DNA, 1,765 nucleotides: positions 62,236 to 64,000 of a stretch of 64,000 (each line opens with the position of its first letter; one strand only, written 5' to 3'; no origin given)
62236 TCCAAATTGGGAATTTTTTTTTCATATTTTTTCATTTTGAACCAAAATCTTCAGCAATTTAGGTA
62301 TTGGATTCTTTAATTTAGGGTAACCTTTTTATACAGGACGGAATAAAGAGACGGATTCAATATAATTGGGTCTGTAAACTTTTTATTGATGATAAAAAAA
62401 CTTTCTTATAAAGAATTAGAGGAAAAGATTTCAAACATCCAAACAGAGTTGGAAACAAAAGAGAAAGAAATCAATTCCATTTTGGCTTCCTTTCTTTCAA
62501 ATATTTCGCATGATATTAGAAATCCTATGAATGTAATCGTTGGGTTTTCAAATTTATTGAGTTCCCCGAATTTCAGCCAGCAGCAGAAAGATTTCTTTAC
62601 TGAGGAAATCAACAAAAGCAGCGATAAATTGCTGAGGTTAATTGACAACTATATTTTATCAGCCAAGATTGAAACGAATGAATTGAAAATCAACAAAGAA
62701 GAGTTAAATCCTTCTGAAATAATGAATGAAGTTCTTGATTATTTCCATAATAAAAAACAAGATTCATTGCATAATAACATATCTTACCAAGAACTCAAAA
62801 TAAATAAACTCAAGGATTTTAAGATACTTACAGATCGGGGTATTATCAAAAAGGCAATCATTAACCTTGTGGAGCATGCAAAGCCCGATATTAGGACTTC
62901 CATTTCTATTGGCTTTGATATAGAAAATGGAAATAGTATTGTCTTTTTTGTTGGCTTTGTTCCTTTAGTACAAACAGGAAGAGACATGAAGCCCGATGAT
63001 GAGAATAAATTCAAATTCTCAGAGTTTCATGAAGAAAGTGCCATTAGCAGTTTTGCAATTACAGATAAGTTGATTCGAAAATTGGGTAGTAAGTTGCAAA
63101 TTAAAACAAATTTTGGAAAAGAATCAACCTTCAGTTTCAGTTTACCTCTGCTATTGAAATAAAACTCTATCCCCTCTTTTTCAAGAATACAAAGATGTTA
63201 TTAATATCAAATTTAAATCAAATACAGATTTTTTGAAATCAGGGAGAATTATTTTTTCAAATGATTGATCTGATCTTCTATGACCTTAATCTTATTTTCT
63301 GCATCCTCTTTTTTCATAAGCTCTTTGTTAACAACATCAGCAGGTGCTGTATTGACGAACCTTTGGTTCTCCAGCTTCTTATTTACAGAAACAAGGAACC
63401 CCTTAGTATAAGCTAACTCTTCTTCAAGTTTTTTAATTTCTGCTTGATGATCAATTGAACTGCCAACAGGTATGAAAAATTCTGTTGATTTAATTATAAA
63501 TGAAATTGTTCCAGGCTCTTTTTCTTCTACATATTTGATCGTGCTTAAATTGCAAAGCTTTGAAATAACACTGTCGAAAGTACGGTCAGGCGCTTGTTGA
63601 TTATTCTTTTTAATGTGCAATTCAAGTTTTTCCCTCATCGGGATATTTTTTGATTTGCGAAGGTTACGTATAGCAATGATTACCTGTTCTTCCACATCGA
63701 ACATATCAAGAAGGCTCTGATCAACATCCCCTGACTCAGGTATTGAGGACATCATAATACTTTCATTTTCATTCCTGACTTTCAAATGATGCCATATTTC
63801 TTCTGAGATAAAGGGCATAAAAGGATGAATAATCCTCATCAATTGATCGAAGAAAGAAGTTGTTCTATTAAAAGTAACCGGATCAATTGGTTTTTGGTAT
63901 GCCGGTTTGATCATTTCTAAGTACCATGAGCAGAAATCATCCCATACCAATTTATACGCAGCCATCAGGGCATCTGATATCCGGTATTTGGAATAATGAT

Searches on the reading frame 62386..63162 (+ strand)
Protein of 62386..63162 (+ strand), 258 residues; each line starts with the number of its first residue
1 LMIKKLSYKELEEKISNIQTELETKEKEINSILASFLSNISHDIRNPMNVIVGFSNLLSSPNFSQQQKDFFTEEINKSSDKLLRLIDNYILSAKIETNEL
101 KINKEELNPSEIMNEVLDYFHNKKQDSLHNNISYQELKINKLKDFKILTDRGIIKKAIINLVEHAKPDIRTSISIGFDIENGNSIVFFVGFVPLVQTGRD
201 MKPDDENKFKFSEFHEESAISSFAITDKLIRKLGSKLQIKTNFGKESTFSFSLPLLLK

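Call 59: search_protein_families(library=pfam, proteins=[window:62386-63162:+], max_evalue=0.001)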
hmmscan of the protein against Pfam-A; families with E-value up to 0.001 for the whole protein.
window:62386-63162:+ (258 aa): 1 family
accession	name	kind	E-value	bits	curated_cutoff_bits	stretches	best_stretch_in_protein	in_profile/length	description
PF00512.31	HisKA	-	4.5e-14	52.7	26.9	1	35-97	4-65/66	His Kinase A (phospho-acceptor) domain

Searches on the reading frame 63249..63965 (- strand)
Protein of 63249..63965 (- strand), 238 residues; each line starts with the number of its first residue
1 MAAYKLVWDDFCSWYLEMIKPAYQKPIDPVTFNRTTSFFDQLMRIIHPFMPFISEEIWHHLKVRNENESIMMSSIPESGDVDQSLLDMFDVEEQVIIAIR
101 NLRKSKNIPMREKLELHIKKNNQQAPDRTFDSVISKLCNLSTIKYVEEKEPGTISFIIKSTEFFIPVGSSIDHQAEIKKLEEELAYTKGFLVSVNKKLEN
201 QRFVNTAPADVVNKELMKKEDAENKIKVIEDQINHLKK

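Call 59: search_protein_families(library=pfam, proteins=[window:63249-63965:-], max_evalue=0.001)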
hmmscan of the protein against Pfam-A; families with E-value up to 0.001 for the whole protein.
window:63249-63965:- (238 aa): 2 families
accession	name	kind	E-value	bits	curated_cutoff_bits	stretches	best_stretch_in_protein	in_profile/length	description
PF08264.19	Anticodon_1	-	1.3e-24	87.2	25.1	1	2-117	30-147/148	Anticodon-binding domain of tRNA ligase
PF10458.14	Val_tRNA-synt_C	-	1.2e-11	45.1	25.9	1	173-237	2-66/66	Valyl tRNA synthetase tRNA binding arm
